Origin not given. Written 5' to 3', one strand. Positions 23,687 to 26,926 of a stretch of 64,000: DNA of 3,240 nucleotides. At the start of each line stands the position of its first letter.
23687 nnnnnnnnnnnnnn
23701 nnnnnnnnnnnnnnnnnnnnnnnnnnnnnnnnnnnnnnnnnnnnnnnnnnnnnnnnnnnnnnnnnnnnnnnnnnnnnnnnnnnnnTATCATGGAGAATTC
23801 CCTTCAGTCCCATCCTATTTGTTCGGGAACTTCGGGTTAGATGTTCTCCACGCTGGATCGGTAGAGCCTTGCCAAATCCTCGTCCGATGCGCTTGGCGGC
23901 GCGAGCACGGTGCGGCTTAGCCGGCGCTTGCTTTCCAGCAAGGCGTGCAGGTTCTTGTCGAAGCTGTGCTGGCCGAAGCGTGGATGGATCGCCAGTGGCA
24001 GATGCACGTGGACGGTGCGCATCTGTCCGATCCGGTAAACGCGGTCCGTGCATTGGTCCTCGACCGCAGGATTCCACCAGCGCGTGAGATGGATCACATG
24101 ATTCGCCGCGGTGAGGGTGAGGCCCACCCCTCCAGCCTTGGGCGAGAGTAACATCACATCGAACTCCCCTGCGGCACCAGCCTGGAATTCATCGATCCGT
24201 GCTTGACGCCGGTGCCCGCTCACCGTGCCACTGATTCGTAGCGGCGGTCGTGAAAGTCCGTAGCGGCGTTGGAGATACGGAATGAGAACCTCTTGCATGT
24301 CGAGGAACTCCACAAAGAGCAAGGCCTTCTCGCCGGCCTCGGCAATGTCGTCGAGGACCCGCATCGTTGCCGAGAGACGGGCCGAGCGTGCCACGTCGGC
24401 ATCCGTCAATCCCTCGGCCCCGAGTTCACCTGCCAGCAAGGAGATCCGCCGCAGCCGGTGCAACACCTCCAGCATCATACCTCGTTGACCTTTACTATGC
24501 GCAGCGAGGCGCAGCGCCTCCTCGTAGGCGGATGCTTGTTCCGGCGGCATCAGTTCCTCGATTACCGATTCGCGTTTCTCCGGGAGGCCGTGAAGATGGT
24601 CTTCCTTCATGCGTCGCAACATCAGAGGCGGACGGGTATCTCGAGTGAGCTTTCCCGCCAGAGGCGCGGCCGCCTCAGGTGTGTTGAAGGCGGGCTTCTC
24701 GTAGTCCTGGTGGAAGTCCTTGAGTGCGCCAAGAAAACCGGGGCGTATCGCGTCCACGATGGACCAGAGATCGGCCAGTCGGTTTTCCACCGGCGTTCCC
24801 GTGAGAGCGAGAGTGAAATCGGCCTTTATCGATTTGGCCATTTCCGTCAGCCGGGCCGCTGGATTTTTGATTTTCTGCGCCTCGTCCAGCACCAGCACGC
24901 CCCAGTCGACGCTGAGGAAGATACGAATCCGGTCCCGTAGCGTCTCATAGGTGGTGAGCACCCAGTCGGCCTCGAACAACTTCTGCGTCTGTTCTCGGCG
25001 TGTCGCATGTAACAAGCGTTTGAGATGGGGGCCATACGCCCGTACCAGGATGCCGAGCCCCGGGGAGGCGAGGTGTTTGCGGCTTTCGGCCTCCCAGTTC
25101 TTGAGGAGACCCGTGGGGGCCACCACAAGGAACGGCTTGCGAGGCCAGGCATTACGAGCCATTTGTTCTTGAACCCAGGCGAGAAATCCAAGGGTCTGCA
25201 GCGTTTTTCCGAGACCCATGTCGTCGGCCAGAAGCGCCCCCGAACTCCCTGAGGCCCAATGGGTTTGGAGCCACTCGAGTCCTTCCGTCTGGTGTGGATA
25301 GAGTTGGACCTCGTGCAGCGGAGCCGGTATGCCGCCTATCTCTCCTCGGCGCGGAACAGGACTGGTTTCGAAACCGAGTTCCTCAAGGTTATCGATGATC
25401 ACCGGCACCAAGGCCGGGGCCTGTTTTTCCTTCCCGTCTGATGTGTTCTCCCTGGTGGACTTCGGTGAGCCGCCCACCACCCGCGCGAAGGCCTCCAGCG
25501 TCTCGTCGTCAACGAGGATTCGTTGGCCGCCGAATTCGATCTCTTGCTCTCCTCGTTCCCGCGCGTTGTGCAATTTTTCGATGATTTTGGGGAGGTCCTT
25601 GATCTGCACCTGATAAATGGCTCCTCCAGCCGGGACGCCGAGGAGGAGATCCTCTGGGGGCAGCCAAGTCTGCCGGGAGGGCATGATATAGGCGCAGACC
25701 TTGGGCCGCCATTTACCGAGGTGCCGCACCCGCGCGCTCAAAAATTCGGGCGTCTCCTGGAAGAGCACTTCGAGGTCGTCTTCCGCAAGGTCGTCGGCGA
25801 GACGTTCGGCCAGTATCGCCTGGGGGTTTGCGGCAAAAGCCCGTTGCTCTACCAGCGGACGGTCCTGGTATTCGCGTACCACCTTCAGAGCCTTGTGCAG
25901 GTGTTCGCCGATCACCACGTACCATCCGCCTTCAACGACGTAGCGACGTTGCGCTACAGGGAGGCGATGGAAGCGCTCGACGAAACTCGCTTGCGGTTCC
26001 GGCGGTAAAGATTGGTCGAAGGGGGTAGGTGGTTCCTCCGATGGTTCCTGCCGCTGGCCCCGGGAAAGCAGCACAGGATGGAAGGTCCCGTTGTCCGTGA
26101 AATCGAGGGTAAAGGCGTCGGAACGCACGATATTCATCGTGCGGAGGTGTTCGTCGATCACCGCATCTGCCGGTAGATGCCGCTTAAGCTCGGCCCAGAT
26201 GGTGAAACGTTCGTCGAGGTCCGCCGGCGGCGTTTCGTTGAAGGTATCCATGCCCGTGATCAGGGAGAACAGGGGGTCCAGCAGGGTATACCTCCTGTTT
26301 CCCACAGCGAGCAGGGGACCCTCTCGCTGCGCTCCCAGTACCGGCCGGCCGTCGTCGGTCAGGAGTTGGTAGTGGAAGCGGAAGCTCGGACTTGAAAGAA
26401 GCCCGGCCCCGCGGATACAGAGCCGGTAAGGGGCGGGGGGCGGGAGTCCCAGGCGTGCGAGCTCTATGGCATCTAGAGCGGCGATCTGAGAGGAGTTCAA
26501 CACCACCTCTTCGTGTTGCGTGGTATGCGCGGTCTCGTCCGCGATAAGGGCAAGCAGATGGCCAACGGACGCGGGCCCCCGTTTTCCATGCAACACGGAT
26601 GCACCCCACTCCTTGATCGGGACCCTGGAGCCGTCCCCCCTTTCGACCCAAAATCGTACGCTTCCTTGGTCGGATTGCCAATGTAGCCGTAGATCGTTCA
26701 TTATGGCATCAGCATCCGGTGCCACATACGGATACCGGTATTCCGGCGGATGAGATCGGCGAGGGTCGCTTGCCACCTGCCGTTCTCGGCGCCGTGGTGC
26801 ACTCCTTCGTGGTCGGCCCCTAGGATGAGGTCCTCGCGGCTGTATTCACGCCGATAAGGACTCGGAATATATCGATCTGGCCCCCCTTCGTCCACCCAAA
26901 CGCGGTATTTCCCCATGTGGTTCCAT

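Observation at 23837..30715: Complete four-gene type I Zorya anti-phage system (zorABCD)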

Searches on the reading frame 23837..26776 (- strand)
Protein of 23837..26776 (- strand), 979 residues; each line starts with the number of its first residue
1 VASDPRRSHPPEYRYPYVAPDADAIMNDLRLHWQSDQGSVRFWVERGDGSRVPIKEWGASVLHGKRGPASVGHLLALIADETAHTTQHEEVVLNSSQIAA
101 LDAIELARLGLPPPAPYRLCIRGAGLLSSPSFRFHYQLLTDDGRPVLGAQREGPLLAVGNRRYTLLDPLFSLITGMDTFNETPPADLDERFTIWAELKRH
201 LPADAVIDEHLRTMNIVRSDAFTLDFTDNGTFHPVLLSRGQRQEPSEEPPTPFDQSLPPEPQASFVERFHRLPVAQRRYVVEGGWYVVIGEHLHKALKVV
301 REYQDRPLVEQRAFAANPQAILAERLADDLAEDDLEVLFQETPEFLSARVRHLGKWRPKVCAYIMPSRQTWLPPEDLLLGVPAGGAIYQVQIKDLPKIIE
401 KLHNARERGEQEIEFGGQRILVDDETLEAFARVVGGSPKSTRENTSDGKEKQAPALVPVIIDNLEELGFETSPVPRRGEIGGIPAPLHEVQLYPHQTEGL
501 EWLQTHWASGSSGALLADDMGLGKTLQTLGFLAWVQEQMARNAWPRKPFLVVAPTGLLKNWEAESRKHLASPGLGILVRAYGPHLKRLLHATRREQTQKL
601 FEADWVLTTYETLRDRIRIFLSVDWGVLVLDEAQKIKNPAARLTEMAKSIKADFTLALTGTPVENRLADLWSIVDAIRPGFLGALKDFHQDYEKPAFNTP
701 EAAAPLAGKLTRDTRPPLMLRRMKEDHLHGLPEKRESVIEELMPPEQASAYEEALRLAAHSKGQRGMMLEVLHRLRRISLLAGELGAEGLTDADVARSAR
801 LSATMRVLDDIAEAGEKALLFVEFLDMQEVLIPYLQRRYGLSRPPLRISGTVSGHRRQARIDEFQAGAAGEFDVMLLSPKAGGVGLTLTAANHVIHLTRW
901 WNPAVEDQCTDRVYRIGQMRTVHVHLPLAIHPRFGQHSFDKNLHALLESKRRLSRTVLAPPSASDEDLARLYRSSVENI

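Call 4: search_protein_families(library=padloc, proteins=[window:23837-26776:-])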
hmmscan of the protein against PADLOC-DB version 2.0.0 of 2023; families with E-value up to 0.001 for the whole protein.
window:23837-26776:- (979 aa): 33 families (the best 25 are shown)
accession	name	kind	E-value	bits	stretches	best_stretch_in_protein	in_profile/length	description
PDLC00629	ZorD1|ZorD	-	0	1019.1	1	52-977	32-974/1012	"SWI2/SNF2 helicase, Mrr-like nuclease"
PDLC00634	ZorD1|ZorD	-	3.6e-294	976.9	1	31-976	18-987/1208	"SWI2/SNF2 helicase, Mrr-like nuclease"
PDLC00631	ZorD1|ZorD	-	3.8e-203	675.2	1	32-974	5-926/1071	"SWI2/SNF2 helicase, Mrr-like nuclease"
PDLC00632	ZorD1|ZorD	-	1.2e-137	458.5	2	347-962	433-1084/1101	"SWI2/SNF2 helicase, Mrr-like nuclease"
PDLC00633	ZorD1|ZorD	-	1.8e-135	451.2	1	85-963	70-890/908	"SWI2/SNF2 helicase, Mrr-like nuclease"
PDLC00627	ZorD1|ZorD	-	1.2e-123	412.1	3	603-970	607-1001/1006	"SWI2/SNF2 helicase, Mrr-like nuclease"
PDLC00628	ZorD1|ZorD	-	1.9e-98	328.6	1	391-929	415-944/1171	"SWI2/SNF2 helicase, Mrr-like nuclease"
PDLC02854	DpdE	-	1.1e-76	256.6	1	483-976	570-1081/1083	DpdE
PDLC02842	DpdE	-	1.4e-76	256.2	1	492-925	702-1124/1176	DpdE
PDLC00630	ZorD1|ZorD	-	2.6e-73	245.8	2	605-960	270-649/817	"SWI2/SNF2 helicase, Mrr-like nuclease"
PDLC02849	DpdE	-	1.3e-63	213.5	1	488-925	397-806/857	DpdE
PDLC02850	DpdE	-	3.6e-60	202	1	491-927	804-1217/1282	DpdE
PDLC02845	DpdE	-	2.6e-59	199.1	1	492-958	844-1273/1293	DpdE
PDLC02851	DpdE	-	6e-57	191.2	1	491-925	597-1008/1055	DpdE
PDLC02848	DpdE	-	7.9e-35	118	1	491-829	356-677/856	DpdE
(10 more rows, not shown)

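Call 5: search_protein_families(library=pfam, proteins=[window:23837-26776:-])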
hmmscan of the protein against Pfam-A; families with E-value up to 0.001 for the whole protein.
window:23837-26776:- (979 aa): 4 families
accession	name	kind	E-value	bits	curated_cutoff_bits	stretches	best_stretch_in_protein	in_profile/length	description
PF00176.29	SNF2-rel_dom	-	1.1e-53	182.7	24.9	1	495-777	1-283/290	SNF2-related domain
PF00271.37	Helicase_C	-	8.3e-15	55.4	23.5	1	807-917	5-110/110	Helicase conserved C-terminal domain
PF04851.21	ResIII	-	7e-07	29.7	22.5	1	490-663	2-163/164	Type III restriction enzyme, res subunit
PF00270.35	DEAD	-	1.5e-06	28.5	26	1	515-663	18-161/167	DEAD/DEAH box helicase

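Call 16: search_solved_structures(query=window:23837-26701:-, max_evalue=0.001, show_alignments=1)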
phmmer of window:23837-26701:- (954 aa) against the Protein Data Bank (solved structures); distinct sequences matched with E-value up to 0.001: 82 (the best 60 are shown).
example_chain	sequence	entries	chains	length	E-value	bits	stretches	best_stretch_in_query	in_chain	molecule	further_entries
8qy7_A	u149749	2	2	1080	2.8e-80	273.4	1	453-938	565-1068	DEAD/DEAH box helicase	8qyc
1z63_A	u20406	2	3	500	5.2e-71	242.8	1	465-933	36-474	Helicase of the snf2/rad54 family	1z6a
7zb5_E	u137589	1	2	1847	1.2e-46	162.2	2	457-709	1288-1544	Helicase-like protein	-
7z8s_E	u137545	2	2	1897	1.2e-46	162.1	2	457-709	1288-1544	Helicase-like protein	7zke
9ear_W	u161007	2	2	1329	1.8e-46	161.5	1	465-900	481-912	Chromodomain-helicase-DNA-binding protein 1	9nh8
7ux9_P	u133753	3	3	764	1.9e-46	161.5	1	465-901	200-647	ATP-dependent DNA helicase DDM1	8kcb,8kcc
8wh5_K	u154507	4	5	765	1.9e-46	161.5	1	465-901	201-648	ATP-dependent DNA helicase DDM1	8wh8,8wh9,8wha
8j90_K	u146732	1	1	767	1.9e-46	161.5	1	465-901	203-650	ATP-dependent DNA helicase DDM1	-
6g7e_B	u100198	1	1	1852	3e-46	160.8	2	457-709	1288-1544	Helicase-like protein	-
7z7n_E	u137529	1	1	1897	3.2e-46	160.7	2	457-709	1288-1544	Helicase-like protein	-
8skz_A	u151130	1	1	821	1.6e-45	158.4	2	465-730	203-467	ATP-dependent DNA helicase DDM1,Lymphoid-specific helicase chimera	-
6ne3_W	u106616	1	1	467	2.3e-45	157.9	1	466-900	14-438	SWI/SNF-related matrix-associated actin-dependent regulator of chromatin subfamily A membe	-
5vvr_M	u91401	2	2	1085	5.7e-45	156.6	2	579-901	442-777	DNA repair and recombination protein RAD26 | RAD26 isoform 1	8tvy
8v4y_W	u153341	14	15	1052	1.6e-44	155.2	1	466-900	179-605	SWI/SNF-related matrix-associated actin-dependent regulator of chromatin subfamily A membe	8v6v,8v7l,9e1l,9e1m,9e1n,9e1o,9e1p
6igm_H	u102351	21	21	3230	1.6e-44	155.1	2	382-733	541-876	Helicase SRCAP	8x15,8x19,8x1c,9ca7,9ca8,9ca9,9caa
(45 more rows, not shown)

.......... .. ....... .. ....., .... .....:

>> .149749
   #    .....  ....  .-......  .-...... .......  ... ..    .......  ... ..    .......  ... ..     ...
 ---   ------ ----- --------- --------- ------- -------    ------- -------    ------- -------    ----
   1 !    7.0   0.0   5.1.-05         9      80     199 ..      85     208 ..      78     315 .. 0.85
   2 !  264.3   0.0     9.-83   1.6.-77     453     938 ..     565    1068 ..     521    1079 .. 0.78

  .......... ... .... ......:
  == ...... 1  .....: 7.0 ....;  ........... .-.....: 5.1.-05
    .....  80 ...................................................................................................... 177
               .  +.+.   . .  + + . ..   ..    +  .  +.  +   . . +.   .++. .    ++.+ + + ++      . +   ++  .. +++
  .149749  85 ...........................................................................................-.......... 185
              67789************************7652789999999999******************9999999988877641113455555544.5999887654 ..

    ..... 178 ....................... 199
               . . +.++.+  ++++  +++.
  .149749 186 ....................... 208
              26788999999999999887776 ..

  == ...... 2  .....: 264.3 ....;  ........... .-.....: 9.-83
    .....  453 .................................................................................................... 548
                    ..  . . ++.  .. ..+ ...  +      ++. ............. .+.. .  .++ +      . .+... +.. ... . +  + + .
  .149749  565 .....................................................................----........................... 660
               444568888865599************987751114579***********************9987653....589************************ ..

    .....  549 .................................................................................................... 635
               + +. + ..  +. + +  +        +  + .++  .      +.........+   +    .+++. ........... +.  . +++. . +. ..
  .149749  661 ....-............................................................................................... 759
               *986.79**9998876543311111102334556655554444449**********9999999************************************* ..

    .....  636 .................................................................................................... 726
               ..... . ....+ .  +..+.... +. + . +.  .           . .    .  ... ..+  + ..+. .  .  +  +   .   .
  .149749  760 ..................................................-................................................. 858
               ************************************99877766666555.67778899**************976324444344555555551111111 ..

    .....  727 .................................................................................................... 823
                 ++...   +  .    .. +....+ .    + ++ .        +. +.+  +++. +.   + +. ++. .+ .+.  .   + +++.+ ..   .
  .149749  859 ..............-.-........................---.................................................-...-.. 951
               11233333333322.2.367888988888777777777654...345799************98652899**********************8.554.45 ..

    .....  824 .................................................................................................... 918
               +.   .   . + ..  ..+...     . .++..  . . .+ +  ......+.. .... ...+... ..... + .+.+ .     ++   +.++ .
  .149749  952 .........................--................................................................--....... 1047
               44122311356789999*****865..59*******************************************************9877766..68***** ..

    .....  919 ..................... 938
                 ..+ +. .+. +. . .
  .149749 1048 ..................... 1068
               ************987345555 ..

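Call 35: search_protein_families(library=ncbifam, proteins=[window:23837-26701:-], max_evalue=0.001)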
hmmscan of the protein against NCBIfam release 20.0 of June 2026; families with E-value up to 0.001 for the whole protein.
window:23837-26701:- (954 aa): 8 families
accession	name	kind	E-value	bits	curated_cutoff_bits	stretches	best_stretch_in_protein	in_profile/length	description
NF041790.1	anti-phage_ZorD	equivalog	1.8e-100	337.4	1500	1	323-902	430-1035/1035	type I Zorya anti-phage system protein ZorD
NF058637.1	helic_SCO1167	equivalog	7.3e-88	295.7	1200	1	464-936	467-913/932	SCO1167/SCO6262 family helicase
NF053675.1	pilus_reg_Snf2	equivalog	3.1e-62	211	1100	1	464-933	582-1008/1029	pilus expression-regulating Snf2 family helicase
NF038318.1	DISARM_DrmD_b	equivalog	1.2e-17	63.4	950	1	464-667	27-220/868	DISARM system SNF2-like helicase DrmD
NF042964.1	phospholipD_antiphage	equivalog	3.6e-10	38.8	1100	1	463-614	225-374/895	phospholipase D-like domain-containing anti-phage protein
NF038317.1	DISARM_DrmD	equivalog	1.2e-09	37.1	610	1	734-906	453-624/1021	DISARM system SNF2-like helicase DrmD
NF003426.0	PRK04914.1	equivalog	1.3e-05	23.7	576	0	489-612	173-286/959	RNA polymerase-associated protein RapA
NF041062.1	DpdE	equivalog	0.00041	18.4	500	0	490-643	174-303/1048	protein DpdE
